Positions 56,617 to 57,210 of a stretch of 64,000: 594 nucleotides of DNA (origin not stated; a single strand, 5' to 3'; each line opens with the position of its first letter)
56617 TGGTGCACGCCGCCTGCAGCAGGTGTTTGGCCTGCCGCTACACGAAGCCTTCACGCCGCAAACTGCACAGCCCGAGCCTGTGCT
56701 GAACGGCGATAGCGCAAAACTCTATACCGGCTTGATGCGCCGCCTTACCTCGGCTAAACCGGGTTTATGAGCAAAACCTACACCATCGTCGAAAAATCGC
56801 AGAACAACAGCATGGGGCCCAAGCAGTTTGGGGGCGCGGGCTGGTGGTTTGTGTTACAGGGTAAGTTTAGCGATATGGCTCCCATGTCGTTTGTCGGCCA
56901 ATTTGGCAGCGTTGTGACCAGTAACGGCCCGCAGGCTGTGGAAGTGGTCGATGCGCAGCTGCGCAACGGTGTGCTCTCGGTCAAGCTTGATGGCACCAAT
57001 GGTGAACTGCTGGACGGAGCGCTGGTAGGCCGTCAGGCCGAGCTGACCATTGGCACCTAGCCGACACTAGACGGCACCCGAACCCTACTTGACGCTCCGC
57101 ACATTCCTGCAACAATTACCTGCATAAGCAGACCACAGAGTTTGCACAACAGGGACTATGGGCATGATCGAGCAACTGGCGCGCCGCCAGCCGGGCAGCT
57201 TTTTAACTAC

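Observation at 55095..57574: Six-gene translationally coupled operon of small unknown proteins, four of them paralogs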

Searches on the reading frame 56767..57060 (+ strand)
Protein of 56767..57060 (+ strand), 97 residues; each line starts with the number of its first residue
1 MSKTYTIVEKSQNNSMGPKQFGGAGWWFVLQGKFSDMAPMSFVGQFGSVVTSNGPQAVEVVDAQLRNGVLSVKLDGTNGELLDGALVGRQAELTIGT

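Call 3: search_protein_families(library=pfam, proteins=[window:56767-57060:+], max_evalue=1)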
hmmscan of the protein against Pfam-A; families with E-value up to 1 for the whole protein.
window:56767-57060:+ (97 aa): 0 families

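Call 4: search_protein_families(library=phrogs, proteins=[window:56767-57060:+], max_evalue=1)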
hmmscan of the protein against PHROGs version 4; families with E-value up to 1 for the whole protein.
window:56767-57060:+ (97 aa): 0 families

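Call 16: find_related_loci(query=A4, collection=genome_contigs, flank=10000)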
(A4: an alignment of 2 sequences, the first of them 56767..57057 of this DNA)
Query A4 (97 aa) in genome_contigs; peptide patterns used: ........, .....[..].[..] (x = any residue, [..] = any of these).
97 stretches matched a pattern, but none encodes a relative of the query by tblastn (E <= 1e-3).

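Call 17: find_homologous_proteins(query=A4, max_evalue=0.01)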
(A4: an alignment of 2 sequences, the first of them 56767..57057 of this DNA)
Query A4 (2 sequences) (97 aa, profile of the alignment): 25 proteins with E <= 0.01 among 156 candidates.
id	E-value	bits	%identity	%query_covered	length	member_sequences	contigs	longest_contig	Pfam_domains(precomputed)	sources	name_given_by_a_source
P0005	6.3e-54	198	93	100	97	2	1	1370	-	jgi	-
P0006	1.5e-47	177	70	100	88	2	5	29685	-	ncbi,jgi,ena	-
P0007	3.3e-45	170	74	99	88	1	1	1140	-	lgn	-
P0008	5.6e-41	156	74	100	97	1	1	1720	-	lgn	-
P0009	1.2e-37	145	69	100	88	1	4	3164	-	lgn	-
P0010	3.1e-36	141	68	100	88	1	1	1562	-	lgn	-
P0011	3.9e-35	137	66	99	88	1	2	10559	-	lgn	-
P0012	6.8e-34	133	63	99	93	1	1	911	-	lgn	-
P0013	1.0e-33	133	60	100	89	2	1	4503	-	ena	-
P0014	8.8e-33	130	68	99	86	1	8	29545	-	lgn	-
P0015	3.7e-31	125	61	99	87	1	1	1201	-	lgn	-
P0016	1.5e-29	119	64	100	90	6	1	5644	-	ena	-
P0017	2.0e-29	119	61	99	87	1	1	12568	-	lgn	-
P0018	3.0e-29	119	59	100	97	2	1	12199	-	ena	-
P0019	4.4e-28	115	72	76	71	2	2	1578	-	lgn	-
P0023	2.7e-26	109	55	99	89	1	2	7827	-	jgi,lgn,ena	-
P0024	5.9e-26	108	57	100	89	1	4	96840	-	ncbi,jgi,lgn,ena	-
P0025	1.9e-25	106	54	99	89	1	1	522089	-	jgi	jgi:hypothetical protein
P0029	2.6e-20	90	51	98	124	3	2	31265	-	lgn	-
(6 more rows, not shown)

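Call 18: find_encoding_contigs(protein=P0025, flank=10000, max_places=3)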
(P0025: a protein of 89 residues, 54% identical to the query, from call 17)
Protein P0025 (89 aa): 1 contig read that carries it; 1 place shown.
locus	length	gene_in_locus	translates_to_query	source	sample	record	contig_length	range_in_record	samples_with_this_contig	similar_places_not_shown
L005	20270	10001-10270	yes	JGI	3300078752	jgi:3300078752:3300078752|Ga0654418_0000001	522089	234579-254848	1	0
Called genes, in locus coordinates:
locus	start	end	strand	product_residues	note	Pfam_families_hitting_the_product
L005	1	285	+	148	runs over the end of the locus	-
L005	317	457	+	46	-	-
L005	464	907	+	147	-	-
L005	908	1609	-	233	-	PF03548:LolA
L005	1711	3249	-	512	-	-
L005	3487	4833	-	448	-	PF04055:Radical_SAM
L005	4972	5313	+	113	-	-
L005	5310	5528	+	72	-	-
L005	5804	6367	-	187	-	-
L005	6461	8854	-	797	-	PF13491:FtsK_4TM, PF17854:FtsK_alpha, PF01580:FtsK_SpoIIIE, PF09397:FtsK_gamma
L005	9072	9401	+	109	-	-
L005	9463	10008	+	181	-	-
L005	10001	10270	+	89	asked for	-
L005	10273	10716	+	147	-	-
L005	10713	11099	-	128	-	-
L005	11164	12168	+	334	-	PF01435:Peptidase_M48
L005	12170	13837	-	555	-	PF04293:SpoVR, PF24755:SpoVR_C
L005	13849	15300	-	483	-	PF04285:DUF444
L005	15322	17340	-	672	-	PF08298:AAA_PrkA, PF06798:PrkA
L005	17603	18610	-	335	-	PF02195:ParB_N, PF17762:HTH_ParB, PF23552:ParB_C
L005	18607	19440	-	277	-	PF00142:Fer4_NifH (weak), PF01656:CbiA, PF02374:ArsA_ATPase (weak), PF06564:CBP_BcsQ, PF09140:MipZ, PF10609:ParA, PF13614:AAA_31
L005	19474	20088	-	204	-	PF02527:GidB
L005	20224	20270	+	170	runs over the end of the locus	-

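Call 19: find_encoding_contigs(protein=P0024, flank=10000, max_places=3)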
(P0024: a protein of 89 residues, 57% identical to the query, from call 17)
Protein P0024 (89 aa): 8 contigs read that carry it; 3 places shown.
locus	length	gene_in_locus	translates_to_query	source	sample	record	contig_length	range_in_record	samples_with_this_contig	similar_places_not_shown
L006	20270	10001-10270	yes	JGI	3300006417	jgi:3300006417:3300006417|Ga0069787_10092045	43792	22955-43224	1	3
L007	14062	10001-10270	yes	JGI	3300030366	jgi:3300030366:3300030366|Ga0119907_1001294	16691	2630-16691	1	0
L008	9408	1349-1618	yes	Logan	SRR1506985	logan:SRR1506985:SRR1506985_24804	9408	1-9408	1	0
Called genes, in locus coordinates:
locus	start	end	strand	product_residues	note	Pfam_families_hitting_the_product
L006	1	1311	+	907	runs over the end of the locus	PF07517:SecA_DEAD, PF01043:SecA_PP_bind, PF21090:P-loop_SecA, PF07516:SecA_SW, PF02810:SEC-C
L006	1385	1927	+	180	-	-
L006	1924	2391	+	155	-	-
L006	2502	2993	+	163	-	-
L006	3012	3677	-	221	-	PF03548:LolA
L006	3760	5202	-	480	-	-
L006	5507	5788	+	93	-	PF13560:HTH_31 (weak)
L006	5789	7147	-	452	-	PF04055:Radical_SAM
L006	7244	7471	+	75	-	-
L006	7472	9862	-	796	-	PF13491:FtsK_4TM, PF17854:FtsK_alpha, PF01580:FtsK_SpoIIIE, PF09397:FtsK_gamma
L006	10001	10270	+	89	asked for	-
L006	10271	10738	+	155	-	-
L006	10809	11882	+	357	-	-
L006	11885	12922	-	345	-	PF02195:ParB_N, PF17762:HTH_ParB, PF23552:ParB_C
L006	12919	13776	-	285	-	PF00142:Fer4_NifH (weak), PF01656:CbiA, PF02374:ArsA_ATPase (weak), PF06564:CBP_BcsQ (weak), PF09140:MipZ, PF10609:ParA, PF13614:AAA_31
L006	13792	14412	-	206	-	PF02527:GidB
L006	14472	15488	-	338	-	-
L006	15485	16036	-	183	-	PF04390:LptE (weak)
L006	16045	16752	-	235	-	PF03167:UDG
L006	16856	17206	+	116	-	-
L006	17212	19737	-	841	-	PF00133:tRNA-synt_1, PF09334:tRNA-synt_1g, PF13603:tRNA-synt_1_2, PF00133:tRNA-synt_1 (weak), PF08264:Anticodon_1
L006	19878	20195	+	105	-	-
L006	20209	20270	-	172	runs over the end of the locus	PF12100:DUF3576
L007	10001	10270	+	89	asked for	-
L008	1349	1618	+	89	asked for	-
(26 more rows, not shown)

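Call 20: find_encoding_contigs(protein=P0029, flank=10000, max_places=3)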
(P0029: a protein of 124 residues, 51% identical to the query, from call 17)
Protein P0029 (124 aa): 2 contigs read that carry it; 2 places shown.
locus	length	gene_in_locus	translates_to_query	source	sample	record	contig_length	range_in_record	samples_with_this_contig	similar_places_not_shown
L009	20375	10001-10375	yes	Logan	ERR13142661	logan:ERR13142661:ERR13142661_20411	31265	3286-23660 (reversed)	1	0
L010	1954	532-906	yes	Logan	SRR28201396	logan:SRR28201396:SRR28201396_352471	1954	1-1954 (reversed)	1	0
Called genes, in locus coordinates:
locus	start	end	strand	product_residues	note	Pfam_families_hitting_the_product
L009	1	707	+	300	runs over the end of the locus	-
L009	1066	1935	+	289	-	-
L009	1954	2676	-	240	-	PF03548:LolA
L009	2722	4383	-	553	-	-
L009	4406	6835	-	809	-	PF13491:FtsK_4TM, PF17854:FtsK_alpha, PF01580:FtsK_SpoIIIE, PF09397:FtsK_gamma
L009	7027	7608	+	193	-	-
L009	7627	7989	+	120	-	PF02617:ClpS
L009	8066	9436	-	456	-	PF00909:Ammonium_transp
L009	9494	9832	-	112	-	PF00543:P-II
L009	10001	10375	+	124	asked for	-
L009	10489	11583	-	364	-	PF13609:Porin_4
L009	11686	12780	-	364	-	PF13609:Porin_4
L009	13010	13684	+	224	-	PF01168:Ala_racemase_N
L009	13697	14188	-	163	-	-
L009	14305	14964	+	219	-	PF00486:Trans_reg_C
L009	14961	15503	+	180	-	PF05951:Peptidase_M15_2, PF08291:Peptidase_M15_3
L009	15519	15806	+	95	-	PF01817:CM_2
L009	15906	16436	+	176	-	PF12100:DUF3576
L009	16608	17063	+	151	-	-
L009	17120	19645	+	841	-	PF00133:tRNA-synt_1, PF09334:tRNA-synt_1g, PF13603:tRNA-synt_1_2, PF08264:Anticodon_1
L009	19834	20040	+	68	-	-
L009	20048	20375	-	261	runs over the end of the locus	-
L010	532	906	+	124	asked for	-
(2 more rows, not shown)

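Call 23: find_related_loci(query=A5, collection=genome_contigs, flank=10000)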
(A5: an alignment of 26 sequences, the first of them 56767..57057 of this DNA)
Query A5 (97 aa) in genome_contigs; peptide patterns used: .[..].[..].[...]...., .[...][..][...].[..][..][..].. (x = any residue, [..] = any of these).
21 stretches matched a pattern; 1 encode a relative of the query (tblastn E <= 1e-3); 1 distinct loci.
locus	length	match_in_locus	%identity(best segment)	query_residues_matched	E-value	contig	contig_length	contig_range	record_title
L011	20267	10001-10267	57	1-97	6e-31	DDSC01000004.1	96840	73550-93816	MAG TPA_asm: Micavibrio sp. UBA2400 UBA2400_contig_3232, whole genome shotgun sequence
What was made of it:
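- The only named relative is a MAG labelled Micavibrio sp. UBA2400 (call 23).
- Tried and rejected: The second found only Micavibrio sp. UBA2400 (calls 16, 23).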

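Call 24: find_related_loci(query=A5, collection=metagenome_contigs, flank=8000)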
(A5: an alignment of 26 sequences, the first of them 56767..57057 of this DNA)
Query A5 (97 aa) in metagenome_contigs; peptide patterns used: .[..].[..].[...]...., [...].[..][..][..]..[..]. (x = any residue, [..] = any of these).
145 stretches matched a pattern; 7 encode a relative of the query (tblastn E <= 1e-3); 7 distinct loci.
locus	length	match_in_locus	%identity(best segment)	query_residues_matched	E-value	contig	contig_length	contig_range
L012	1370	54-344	93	1-97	3e-61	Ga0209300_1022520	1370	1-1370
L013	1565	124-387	70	1-97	2e-41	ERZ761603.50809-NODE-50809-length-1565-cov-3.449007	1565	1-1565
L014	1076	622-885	70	1-97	2e-42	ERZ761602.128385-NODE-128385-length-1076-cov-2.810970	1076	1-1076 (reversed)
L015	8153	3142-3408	65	1-97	6e-34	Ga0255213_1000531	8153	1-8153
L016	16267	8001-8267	65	1-97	7e-34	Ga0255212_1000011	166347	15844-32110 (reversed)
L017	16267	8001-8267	57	1-97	2e-30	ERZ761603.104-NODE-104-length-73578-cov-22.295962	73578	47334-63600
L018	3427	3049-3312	55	1-96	4e-27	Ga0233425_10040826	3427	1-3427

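Call 26: find_encoding_contigs(protein=P0014, flank=8000, max_places=2)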
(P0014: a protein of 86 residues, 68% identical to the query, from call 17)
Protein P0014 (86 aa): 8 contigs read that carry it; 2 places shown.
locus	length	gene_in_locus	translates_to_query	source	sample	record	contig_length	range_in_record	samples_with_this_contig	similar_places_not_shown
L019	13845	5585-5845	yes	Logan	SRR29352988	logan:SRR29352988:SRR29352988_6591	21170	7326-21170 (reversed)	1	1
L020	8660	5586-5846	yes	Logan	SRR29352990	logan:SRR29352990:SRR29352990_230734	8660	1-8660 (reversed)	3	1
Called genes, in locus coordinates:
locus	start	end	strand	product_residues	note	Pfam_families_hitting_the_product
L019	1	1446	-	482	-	?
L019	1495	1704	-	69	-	-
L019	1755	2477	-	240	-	-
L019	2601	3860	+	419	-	PF01494:FAD_binding_3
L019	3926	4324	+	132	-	-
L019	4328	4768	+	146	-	-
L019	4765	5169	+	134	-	-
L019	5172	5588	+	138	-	-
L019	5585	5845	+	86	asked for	-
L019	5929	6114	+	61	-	-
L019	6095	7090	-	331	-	-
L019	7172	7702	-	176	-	PF05951:Peptidase_M15_2, PF08291:Peptidase_M15_3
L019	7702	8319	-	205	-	PF00486:Trans_reg_C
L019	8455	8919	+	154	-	-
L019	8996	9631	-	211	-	PF01168:Ala_racemase_N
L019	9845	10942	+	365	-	PF13609:Porin_4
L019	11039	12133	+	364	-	PF13609:Porin_4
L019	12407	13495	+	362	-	PF13609:Porin_4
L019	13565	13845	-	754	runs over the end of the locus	PF13400:Tad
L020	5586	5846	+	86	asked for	-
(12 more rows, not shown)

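Call 27: find_encoding_contigs(protein=P0018, flank=8000, max_places=2)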
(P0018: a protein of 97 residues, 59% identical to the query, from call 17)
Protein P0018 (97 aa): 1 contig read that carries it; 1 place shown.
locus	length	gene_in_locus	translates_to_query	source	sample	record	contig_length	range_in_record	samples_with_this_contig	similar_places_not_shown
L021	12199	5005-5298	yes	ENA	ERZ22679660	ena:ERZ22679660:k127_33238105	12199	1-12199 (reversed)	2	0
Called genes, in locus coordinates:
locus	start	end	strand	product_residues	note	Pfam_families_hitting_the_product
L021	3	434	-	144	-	?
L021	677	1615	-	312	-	PF20703:nSTAND1 (weak), PF13191:AAA_16 (weak), PF00004:AAA (faint), PF17871:AAA_lid_9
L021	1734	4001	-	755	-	PF13491:FtsK_4TM, PF17854:FtsK_alpha, PF01580:FtsK_SpoIIIE, PF09397:FtsK_gamma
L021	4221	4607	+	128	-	-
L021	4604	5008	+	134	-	-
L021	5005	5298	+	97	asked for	-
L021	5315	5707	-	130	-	PF04379:DUF525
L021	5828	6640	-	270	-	PF00691:OmpA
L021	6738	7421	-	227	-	PF01863:YgjP-like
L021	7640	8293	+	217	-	PF01144:CoA_trans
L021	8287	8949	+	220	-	PF01144:CoA_trans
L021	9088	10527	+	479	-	PF01235:Na_Ala_symp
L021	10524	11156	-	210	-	PF00027:cNMP_binding, PF13545:HTH_Crp_2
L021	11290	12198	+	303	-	?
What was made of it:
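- The E-plus-one-partner pair is the commonest minimal unit (calls 18, 19, 27).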

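Call 28: find_encoding_contigs(protein=P0011, flank=8000, max_places=2)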
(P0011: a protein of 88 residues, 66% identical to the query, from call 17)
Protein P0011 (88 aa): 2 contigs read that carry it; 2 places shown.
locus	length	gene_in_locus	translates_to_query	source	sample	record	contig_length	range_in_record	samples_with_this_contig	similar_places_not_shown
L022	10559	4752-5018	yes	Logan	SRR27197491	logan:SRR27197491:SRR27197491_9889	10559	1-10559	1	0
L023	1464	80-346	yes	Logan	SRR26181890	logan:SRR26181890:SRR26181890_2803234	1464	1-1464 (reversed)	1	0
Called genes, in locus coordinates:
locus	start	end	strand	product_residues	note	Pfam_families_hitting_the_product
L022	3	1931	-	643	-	?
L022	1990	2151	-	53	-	-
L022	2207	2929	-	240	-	PF00717:Peptidase_S24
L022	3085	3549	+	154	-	-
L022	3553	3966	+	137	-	-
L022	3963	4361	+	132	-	-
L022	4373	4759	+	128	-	-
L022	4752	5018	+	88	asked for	-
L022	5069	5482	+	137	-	-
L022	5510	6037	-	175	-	PF05951:Peptidase_M15_2, PF08291:Peptidase_M15_3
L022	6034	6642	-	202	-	PF00486:Trans_reg_C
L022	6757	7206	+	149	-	-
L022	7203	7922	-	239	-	PF01168:Ala_racemase_N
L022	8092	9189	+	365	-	PF13609:Porin_4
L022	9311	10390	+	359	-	PF13609:Porin_4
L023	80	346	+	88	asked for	-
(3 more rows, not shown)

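Call 30: predict_structure(alignment_id=A5)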
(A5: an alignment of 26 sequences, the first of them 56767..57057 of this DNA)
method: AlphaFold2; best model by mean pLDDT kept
length: 97 residues; sequences in the alignment: 26
mean_pLDDT: 84.9   pTM: 0.77
mean pLDDT of the five models: 84.9, 82.2, 81.9, 80.6, 79.2
residues with pLDDT >= 90: 55; 70-90: 30; 50-70: 4; < 50: 8
segments of 3 or more residues with pLDDT < 50: 16-23
pLDDT, mean of each block of 10 residues (from residue 1): 91 59 74 87 92 92 92 87 88 88
secondary structure, 60 per line:
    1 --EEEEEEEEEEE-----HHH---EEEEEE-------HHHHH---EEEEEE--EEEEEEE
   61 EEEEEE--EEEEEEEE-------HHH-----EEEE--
elements in order: E3-13 E25-30 H38-42 E46-51 E54-66 E69-76 E92-95

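Call 42: fold_search(model_id=the predicted structure, library=pdb)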
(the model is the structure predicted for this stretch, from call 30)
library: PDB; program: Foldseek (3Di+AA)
matches with E <= 10: 1134; with E <= 0.001: 0
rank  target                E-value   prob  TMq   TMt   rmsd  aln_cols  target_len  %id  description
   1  2hld_F                5.7e-03  1.00  0.49  0.13   4.9        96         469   14  Crystal structure of yeast mitochondrial F1-ATPase (released 2006-11-28)
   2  7qoh_A                9.7e-03  1.00  0.51  0.13   5.8       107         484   13  Unique vertex of the phicrAss001 virion with C5 symmetry imposed (released 2023-03-29)
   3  2hld_O                1.0e-02  1.00  0.50  0.13   4.8        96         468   14  Crystal structure of yeast mitochondrial F1-ATPase (released 2006-11-28)
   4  7tjs_D                1.0e-02  1.00  0.47  0.12   4.9        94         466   14  Yeast ATP synthase F1 region State 1-3catalytic beta_tight closed without exogenous ATP (released 2022-04-20)
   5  2zze_A                1.3e-02  1.00  0.51  0.08   4.1        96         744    9  Crystal structure of alanyl-tRNA synthetase without oligomerization domain in lysine-methylated form (released 2009-07-21)
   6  2lp6_MODEL_1_A        1.4e-02  1.00  0.58  0.61   3.6        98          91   13  Refined Solution NMR Structure of the 50S ribosomal protein L35Ae from Pyrococcus furiosus, Northeast Structur (released 2012-02-15)
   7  3oeh_F                1.4e-02  1.00  0.50  0.13   4.8        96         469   14  Structure of four mutant forms of yeast F1 ATPase: beta-V279F (released 2010-09-15)
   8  3oeh_E                1.4e-02  1.00  0.46  0.12   4.9        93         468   14  Structure of four mutant forms of yeast F1 ATPase: beta-V279F (released 2010-09-15)
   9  6q45_L                1.5e-02  1.00  0.43  0.12   5.5        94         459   16  F1-ATPase from Fusobacterium nucleatum (released 2019-07-10)
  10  7tjx_D                1.6e-02  1.00  0.45  0.12   4.9        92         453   14  Yeast ATP synthase F1 region State 1binding(a-d) with 10 mM ATP (released 2022-04-20)
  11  3ofn_M                1.7e-02  1.00  0.48  0.13   5.1        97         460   13  Structure of four mutant forms of yeast F1 ATPase: alpha-N67I (released 2010-09-15)
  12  6j5j_F                1.7e-02  1.00  0.46  0.12   5.2        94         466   15  Cryo-EM structure of the mammalian E-state ATP synthase (released 2019-06-26)
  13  2zzg_A                1.9e-02  1.00  0.51  0.08   4.3        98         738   10  Crystal structure of alanyl-tRNA synthetase in complex with 5''-O-(N-(L-alanyl)-sulfamyoxyl) adenine without oligomeri (released 2009-07-21)
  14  2hld_D                2.0e-02  1.00  0.50  0.13   4.7        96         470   14  Crystal structure of yeast mitochondrial F1-ATPase (released 2006-11-28)
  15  1cow_E                2.0e-02  1.00  0.46  0.12   5.2        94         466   15  BOVINE MITOCHONDRIAL F1-ATPASE COMPLEXED WITH AUROVERTIN B (released 1996-08-17)
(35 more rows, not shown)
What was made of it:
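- E has a six-stranded barrel fold, the general class to which lumazine-binding domains belong (call 42 plus general knowledge).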

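Call 46: search_solved_structures(query=A5, max_evalue=10)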
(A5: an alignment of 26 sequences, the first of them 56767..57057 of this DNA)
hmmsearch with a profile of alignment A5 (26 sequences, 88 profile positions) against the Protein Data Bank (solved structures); distinct sequences matched with E-value up to 10: 1.
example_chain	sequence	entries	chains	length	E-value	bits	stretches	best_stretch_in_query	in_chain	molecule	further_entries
3hui_A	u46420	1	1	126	0.051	16.8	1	31-67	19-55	Ferredoxin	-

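Call 56: search_protein_representatives(alignment_id=A5)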
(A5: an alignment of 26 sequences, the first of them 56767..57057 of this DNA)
Query: 26 sequences, 88 profile positions. Proteins with E-value up to 0.001 (for the whole library): 6; up to 1e-10: 2; up to 1e-30: 1. The best 6 are listed.
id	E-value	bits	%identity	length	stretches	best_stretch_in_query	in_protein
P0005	1.6e-37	143.4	-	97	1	1-88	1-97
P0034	3.4e-21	91.1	-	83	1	1-85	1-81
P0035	3.5e-07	46.2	-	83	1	1-85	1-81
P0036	9.1e-07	44.9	-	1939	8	35-70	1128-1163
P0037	9.3e-06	41.6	-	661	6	13-51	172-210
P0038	2.5e-04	37.0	-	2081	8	39-76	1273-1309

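Call 57: search_protein_families(library=pfam, proteins=[P0034, P0035, P0036, P0037, P0038], max_evalue=0.01)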
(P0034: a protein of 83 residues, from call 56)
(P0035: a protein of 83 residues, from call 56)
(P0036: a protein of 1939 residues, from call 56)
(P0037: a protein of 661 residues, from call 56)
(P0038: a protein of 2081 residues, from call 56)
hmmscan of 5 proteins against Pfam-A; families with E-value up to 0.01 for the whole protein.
P0034 (83 aa): 0 families

P0035 (83 aa): 0 families

P0036 (1939 aa): 1 family
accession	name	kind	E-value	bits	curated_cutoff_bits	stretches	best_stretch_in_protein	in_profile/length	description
PF00353.25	HemolysinCabind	-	0.00061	20.1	23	1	1406-1429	9-32/36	RTX calcium-binding nonapeptide repeat (4 copies)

P0037 (661 aa): 1 family
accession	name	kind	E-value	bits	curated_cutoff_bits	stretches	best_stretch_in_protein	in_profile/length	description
PF15055.12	DMAC1_Dmo2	-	1.3e-06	28.9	27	0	85-109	14-40/47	DMAC1/Dmo2-like domain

P0038 (2081 aa): 7 families
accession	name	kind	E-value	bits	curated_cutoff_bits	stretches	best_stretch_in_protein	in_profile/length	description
PF17892.7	Cadherin_5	-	7.9e-295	952.8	26.5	12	1616-1709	2-97/98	Cadherin-like domain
PF17803.7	Cadherin_4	-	4.4e-160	520.9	25.1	13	751-838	1-71/71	Bacterial cadherin-like domain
PF17963.7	Big_9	-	2.2e-158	516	23.6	13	884-976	1-89/89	Bacterial Ig domain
PF14252.11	DUF4347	-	1.5e-53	181.4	24.6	1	94-260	1-164/164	Domain of unknown function (DUF4347)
PF19076.6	CshA_repeat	-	1.1e-15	58.5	27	0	1338-1413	27-98/103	Surface adhesin CshA repetitive domain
PF00630.25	Filamin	-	1.6e-10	42.1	26.9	0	1374-1387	49-67/93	Filamin/ABP280 repeat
PF20995.3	Tla3_C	-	0.0078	16.7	24.8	0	1987-2027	93-133/136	Type VI lipase adapter protein Tla3, C-terminal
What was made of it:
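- Tried and rejected: It also gave repeat-like hits in giant RTX and cadherin-like adhesins, which I treat as compositional (calls 56, 57).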

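Call 65: search_protein_families(library=ncbifam, proteins=[window:56767-57057:+], max_evalue=1)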
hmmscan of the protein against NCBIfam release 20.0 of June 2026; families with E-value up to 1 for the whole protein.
window:56767-57057:+ (97 aa): 0 families

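Call 66: search_protein_families(library=padloc, proteins=[window:56767-57057:+], max_evalue=1)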
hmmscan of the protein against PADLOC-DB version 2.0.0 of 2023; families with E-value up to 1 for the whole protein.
window:56767-57057:+ (97 aa): 0 families

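Call 69: find_related_loci(query=A5, collection=viral_contigs, flank=5000)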
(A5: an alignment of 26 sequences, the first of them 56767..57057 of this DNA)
Query A5 (97 aa) in viral_contigs; peptide patterns used: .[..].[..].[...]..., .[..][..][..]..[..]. (x = any residue, [..] = any of these).
39 stretches matched a pattern, but none encodes a relative of the query by tblastn (E <= 1e-3).

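Call 74: find_encoding_contigs(protein=P0035, flank=8000, max_places=4)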
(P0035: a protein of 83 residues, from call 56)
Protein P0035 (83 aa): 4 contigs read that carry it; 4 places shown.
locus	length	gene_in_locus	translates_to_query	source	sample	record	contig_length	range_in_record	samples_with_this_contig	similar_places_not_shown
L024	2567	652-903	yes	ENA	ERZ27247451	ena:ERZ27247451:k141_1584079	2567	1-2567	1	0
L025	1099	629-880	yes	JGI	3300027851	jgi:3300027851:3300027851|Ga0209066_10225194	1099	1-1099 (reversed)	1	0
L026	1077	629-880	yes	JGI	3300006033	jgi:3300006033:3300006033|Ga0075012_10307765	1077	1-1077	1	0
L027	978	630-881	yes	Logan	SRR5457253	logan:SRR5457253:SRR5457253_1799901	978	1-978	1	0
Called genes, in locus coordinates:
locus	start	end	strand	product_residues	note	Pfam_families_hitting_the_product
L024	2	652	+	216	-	?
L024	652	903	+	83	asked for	-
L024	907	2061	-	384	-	PF04187:Cofac_haem_bdg (faint)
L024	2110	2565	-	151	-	?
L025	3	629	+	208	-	?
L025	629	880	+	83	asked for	-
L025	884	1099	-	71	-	?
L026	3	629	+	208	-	?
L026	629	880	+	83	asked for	-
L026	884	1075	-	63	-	?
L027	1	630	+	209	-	?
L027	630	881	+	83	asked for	-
